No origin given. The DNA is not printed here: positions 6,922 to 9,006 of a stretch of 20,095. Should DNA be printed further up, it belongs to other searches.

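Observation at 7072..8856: Uncharacterised 594-aa HExxH protein inserted tightly between miaB and mutS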

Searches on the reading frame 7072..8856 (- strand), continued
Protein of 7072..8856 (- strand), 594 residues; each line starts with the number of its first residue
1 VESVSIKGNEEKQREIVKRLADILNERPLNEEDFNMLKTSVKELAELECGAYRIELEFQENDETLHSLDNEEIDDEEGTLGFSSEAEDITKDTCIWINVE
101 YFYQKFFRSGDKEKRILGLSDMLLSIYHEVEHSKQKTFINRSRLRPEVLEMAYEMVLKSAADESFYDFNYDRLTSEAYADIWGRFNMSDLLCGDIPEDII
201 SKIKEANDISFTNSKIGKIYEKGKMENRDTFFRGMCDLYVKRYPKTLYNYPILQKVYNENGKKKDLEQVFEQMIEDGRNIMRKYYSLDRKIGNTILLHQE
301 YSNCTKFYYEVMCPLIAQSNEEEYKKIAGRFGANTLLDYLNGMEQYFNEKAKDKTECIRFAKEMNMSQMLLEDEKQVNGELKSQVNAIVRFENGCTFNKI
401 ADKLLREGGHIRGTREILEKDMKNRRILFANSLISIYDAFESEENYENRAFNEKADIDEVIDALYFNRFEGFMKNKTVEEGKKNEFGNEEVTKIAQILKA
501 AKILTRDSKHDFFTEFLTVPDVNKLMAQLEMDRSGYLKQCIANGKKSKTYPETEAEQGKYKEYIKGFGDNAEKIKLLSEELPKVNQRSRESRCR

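Call 30: search_solved_structures(query=A2, max_evalue=10, show_alignments=3)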
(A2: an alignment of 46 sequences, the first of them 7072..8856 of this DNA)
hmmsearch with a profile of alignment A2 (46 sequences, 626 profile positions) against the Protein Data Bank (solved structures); distinct sequences matched with E-value up to 10: 5.
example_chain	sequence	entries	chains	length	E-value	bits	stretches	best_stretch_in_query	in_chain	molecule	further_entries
4ka8_A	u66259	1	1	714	0.04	15.8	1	31-159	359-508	Oligopeptidase A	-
4put_A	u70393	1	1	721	0.9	11.3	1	139-158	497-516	Cytosolic oligopeptidase A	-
2xik_A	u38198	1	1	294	0.93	11.3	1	334-389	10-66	SERINE/THREONINE PROTEIN KINASE 25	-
7z4v_A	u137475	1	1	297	0.94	11.3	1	334-389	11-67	Serine/threonine-protein kinase 25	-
4nzw_B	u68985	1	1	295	0.99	11.2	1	334-389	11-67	Serine/threonine-protein kinase 25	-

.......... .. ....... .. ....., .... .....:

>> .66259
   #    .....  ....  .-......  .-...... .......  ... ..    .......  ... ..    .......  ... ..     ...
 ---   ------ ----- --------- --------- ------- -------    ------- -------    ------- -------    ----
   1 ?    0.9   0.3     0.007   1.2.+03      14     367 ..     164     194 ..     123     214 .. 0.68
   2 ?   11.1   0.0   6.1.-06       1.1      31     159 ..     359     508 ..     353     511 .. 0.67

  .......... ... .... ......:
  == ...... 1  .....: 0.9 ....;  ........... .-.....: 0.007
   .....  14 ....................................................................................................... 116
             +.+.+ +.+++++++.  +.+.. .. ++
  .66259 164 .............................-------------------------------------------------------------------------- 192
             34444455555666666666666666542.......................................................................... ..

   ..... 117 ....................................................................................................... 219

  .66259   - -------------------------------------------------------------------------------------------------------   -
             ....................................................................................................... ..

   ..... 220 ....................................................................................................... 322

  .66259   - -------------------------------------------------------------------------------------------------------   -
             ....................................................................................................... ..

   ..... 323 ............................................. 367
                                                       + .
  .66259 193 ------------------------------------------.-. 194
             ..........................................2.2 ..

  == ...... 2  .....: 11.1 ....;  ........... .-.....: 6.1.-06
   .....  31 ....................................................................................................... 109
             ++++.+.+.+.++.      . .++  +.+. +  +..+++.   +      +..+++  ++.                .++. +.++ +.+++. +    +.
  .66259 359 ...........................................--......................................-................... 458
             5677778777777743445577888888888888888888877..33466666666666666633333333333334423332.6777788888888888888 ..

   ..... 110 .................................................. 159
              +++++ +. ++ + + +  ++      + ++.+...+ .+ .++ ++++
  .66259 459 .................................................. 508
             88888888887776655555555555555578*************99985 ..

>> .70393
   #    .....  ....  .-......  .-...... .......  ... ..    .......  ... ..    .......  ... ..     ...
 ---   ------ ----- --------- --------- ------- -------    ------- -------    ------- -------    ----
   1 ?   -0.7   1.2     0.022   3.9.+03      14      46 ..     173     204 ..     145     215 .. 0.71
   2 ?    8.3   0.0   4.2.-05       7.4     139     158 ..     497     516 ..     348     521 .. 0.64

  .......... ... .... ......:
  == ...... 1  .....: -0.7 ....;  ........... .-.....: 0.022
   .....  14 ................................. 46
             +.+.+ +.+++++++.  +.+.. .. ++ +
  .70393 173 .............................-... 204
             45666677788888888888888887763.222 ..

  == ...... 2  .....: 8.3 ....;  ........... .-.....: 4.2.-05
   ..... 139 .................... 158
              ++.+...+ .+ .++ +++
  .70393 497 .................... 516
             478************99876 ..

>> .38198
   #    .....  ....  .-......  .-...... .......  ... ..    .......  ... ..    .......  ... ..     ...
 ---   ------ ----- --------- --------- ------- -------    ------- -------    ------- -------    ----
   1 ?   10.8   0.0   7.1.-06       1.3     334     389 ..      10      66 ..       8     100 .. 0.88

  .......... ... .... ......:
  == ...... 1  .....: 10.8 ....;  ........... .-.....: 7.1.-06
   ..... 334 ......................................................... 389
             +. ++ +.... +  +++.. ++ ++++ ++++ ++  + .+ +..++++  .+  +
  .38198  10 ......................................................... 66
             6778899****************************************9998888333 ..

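Call 31: find_homologous_proteins(query=A2, max_evalue=0.001)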
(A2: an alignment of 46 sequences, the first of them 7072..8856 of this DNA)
Query A2 (46 sequences) (594 aa, profile of the alignment): 13 proteins with E <= 0.001 among 8000 candidates.
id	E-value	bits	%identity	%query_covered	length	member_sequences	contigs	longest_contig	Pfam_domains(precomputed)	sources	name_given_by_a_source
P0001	1.5e-109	386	100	100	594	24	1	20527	-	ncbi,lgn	-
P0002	7.4e-100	354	82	100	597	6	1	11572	-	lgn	-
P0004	7.3e-98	347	70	100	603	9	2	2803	-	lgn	-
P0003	5.7e-96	341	74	100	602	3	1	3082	-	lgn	-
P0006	1.0e-93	333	70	100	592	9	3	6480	-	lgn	-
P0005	3.7e-91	325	70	100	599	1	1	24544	-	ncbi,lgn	-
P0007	4.3e-80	288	37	98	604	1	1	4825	-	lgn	-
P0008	1.6e-70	257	34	99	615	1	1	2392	-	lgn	-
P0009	2.0e-47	180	42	58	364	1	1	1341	-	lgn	-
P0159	6.4e-30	123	49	47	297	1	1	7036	-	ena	-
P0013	4.5e-29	120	46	48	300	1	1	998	-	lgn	-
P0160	2.3e-26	111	48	46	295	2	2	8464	-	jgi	-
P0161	2.0e-25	108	48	46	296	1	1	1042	-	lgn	-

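Call 32: find_encoding_contigs(protein=P0159, flank=10000, max_places=3)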
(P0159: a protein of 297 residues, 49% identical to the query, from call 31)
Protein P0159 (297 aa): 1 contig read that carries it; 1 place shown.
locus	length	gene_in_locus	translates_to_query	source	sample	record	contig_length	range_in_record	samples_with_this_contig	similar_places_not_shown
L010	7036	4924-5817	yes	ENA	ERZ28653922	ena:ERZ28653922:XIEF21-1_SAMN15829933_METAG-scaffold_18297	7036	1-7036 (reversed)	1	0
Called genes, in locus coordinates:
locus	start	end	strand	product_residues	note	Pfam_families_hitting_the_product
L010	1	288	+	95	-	?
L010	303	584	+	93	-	PF02686:GatC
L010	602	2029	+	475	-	PF01425:Amidase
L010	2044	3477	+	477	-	PF02934:GatB_N, PF02637:GatB_Yqey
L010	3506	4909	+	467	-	-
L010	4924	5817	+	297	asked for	-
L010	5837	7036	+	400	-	?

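Call 33: find_encoding_contigs(protein=P0160, flank=10000, max_places=3)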
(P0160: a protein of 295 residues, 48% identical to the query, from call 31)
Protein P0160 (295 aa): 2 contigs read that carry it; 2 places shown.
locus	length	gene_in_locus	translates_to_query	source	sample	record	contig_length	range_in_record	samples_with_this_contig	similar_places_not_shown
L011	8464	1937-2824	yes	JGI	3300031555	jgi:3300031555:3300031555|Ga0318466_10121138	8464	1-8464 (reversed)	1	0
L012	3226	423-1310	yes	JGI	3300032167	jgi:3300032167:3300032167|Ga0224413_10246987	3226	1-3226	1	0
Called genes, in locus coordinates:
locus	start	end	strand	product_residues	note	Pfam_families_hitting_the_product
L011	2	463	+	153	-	?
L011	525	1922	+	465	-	PF00919:UPF0004, PF04055:Radical_SAM, PF01938:TRAM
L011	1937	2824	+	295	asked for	-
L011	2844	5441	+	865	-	PF01624:MutS_I, PF05188:MutS_II, PF05192:MutS_III, PF05190:MutS_IV, PF00488:MutS_V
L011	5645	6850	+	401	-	PF28597:T2SSF_N (weak), PF00482:T2SSF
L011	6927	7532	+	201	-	PF07963:N_methyl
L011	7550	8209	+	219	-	PF07963:N_methyl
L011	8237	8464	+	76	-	?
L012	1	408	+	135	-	?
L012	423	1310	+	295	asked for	-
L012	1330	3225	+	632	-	?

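Call 36: search_dna_similar(query=P0049, collection=phages, mode=protein, max_evalue=0.001)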
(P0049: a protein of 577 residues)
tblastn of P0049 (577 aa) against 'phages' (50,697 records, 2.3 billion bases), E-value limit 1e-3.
No match.

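Call 37: search_dna_similar(query=P0049, collection=plasmids, mode=protein, max_evalue=0.001)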
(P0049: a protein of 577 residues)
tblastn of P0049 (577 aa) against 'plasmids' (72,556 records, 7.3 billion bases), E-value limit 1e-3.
No match.

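Call 39: find_homologous_proteins(query=A4, max_evalue=0.001)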
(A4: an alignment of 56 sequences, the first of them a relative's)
Query A4 (56 sequences) (577 aa, profile of the alignment): 59 proteins with E <= 0.001 among 8000 candidates.
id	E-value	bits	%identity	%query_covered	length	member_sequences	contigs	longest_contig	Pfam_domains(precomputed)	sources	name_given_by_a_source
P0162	1.1e-190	654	41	89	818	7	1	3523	-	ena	-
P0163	1.9e-190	653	41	89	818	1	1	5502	-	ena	-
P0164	2.3e-190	653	42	90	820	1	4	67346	-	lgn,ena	-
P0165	2.6e-190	652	42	90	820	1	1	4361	-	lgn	-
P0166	4.7e-190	651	41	89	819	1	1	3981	-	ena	-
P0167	5.3e-190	651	41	89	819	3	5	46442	-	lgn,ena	-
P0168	7.0e-190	651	42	90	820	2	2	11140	-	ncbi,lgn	ncbi:MAG: hypothetical protein ACI4UX_04705 [Clostridia bacterium]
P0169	9.5e-190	650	41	89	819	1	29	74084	-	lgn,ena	-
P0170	9.7e-190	650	41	89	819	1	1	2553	-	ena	-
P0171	2.7e-189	649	41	89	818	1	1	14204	-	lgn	-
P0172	8.5e-189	647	42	90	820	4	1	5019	-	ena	-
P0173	9.9e-189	647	41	89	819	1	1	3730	-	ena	-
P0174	1.5e-188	646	42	90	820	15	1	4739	-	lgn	-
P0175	4.8e-188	645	41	90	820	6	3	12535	-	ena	-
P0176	5.6e-188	645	41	90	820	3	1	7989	-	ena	-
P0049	2.1e-156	540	100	100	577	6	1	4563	-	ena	-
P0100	3.6e-144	500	34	89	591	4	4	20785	-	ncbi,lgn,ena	-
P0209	5.3e-131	456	43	66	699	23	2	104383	-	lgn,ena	-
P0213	7.9e-94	334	29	63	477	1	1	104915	-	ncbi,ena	-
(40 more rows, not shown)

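Call 40: find_encoding_contigs(protein=P0169, flank=8000, max_places=3)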
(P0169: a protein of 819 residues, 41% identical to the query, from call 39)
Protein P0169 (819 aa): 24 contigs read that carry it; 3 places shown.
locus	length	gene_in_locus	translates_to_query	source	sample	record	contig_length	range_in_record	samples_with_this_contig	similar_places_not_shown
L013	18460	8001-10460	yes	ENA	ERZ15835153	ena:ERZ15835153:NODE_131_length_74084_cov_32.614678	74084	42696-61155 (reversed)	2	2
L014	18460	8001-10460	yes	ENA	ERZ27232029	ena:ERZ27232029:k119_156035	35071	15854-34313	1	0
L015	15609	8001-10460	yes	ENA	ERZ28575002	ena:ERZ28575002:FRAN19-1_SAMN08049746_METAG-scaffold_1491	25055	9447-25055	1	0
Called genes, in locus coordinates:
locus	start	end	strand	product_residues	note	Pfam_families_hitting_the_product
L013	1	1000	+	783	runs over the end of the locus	PF01935:DUF87, PF12846:AAA_10 (weak), PF19044:P-loop_TraG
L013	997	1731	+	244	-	PF04203:Sortase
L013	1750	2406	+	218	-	-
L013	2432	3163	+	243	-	-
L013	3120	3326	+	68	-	PF05257:CHAP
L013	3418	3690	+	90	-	-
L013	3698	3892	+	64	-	-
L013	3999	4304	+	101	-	-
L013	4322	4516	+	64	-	-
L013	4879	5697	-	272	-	PF13276:HTH_21, PF00665:rve, PF13683:rve_3, PF13333:rve_2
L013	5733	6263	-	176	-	PF13384:HTH_23 (weak), PF13518:HTH_28, PF13551:HTH_29 (faint)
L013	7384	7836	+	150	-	-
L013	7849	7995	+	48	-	-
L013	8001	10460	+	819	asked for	-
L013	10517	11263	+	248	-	-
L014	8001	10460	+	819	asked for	-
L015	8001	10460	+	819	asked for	-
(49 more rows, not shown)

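Call 41: find_encoding_contigs(protein=P0209, flank=8000, max_places=2)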
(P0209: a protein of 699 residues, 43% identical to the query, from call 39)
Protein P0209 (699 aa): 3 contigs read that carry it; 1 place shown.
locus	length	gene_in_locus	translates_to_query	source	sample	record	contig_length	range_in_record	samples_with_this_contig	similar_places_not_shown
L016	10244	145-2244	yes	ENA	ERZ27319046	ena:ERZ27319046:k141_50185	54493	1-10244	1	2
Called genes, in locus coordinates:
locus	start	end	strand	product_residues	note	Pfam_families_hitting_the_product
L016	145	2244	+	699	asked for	-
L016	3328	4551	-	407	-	PF07497:Rho_RNA_bind, PF00006:ATP-synt_ab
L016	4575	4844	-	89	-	-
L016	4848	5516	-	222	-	-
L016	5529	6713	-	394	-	PF00871:Acetate_kinase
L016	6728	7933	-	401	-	PF00871:Acetate_kinase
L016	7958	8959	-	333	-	PF01515:PTA_PTB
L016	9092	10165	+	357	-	PF00849:PseudoU_synth_2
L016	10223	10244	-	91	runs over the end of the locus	-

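Call 42: find_encoding_contigs(protein=P0213, flank=8000, max_places=2)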
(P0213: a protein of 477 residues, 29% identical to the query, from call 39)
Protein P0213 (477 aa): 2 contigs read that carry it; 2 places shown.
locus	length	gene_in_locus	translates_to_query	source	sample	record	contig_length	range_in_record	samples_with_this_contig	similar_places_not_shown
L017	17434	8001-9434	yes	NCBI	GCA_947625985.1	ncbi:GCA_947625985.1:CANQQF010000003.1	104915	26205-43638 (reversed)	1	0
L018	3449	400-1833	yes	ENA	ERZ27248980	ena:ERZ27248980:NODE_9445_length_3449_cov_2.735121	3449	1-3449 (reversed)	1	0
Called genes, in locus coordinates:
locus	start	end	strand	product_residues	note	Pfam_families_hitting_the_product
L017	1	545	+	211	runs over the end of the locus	PF12706:Lactamase_B_2, PF13483:Lactamase_B_3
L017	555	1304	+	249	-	PF00899:ThiF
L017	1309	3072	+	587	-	PF12224:Amidoligase_2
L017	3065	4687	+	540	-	PF12224:Amidoligase_2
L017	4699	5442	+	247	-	PF01643:Acyl-ACP_TE, PF20791:Acyl-ACP_TE_C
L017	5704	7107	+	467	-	-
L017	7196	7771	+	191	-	-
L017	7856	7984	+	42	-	-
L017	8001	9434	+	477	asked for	-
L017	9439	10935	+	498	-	PF11074:DUF2779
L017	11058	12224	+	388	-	-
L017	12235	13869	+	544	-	-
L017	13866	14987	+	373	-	-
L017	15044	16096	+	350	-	PF13240:Zn_Ribbon_1 (weak)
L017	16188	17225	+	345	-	PF00793:DAHP_synth_1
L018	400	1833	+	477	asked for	-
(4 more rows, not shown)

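Call 44: search_protein_families(library=pfam, proteins=[P0035, P0042, P0092, P0093, P0104, P0115, P0128, P0140, P0148, P0152], max_evalue=0.01)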
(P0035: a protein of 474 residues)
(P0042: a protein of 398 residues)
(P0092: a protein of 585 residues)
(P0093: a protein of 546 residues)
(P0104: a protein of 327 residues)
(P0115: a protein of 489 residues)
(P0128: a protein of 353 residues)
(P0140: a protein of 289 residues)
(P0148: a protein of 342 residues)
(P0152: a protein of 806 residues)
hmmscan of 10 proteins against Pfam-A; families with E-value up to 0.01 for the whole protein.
P0035 (474 aa): 0 families

P0042 (398 aa): 0 families

P0092 (585 aa): 0 families

P0093 (546 aa): 0 families

P0104 (327 aa): 0 families

P0115 (489 aa): 0 families

P0128 (353 aa): 0 families

P0140 (289 aa): 0 families

P0148 (342 aa): 0 families

P0152 (806 aa): 0 families

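Call 56: predict_structure(alignment_id=A5)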
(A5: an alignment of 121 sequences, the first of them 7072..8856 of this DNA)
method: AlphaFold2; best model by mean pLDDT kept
length: 594 residues; sequences in the alignment: 121
mean_pLDDT: 87.3   pTM: 0.82
mean pLDDT of the five models: 87.3, 86.9, 85.8, 85.8, 84.6
residues with pLDDT >= 90: 342; 70-90: 191; 50-70: 55; < 50: 6
segments of 3 or more residues with pLDDT < 50: 591-594
pLDDT, mean of each block of 10 residues (from residue 1): 73 95 96 94 95 88 63 66 71 88 94 93 94 93 96 95 91 89 87 76 72 77 92 97 97 98 98 98 90 91 98 94 90 92 94 87 79 88 88 77 73 73 94 94 95 95 87 73 81 95 93 93 91 84 81 94 87 86 67 44
secondary structure, 60 per line:
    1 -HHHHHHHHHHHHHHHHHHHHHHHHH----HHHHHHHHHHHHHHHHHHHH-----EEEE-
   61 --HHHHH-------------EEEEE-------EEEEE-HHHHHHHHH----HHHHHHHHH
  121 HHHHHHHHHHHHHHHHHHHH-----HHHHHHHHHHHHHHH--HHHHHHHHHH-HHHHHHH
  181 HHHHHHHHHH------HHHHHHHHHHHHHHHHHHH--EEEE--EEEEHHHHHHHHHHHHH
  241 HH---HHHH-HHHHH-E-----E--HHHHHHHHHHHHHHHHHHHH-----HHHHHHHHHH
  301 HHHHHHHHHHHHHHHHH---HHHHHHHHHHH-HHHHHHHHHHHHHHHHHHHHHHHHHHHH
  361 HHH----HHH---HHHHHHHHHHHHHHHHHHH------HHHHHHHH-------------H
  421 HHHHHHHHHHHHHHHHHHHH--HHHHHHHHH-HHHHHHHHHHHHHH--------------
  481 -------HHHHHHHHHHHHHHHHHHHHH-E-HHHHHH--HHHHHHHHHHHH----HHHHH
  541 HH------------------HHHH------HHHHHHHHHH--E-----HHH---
elements in order: H2-26 H31-50 E56-59 H63-67 E81-85 E93-97 H99-107 H112-140 H146-160 H163-172 H174-190 H197-215 E218-221 E224-227 H228-242 H246-249 H251-255 H266-285 H291-317 H321-331 H333-363 H374-392 H399-406 H420-440 H443-451 H453-466 H488-508 H512-517 H520-531 H536-542 H561-564 H571-580
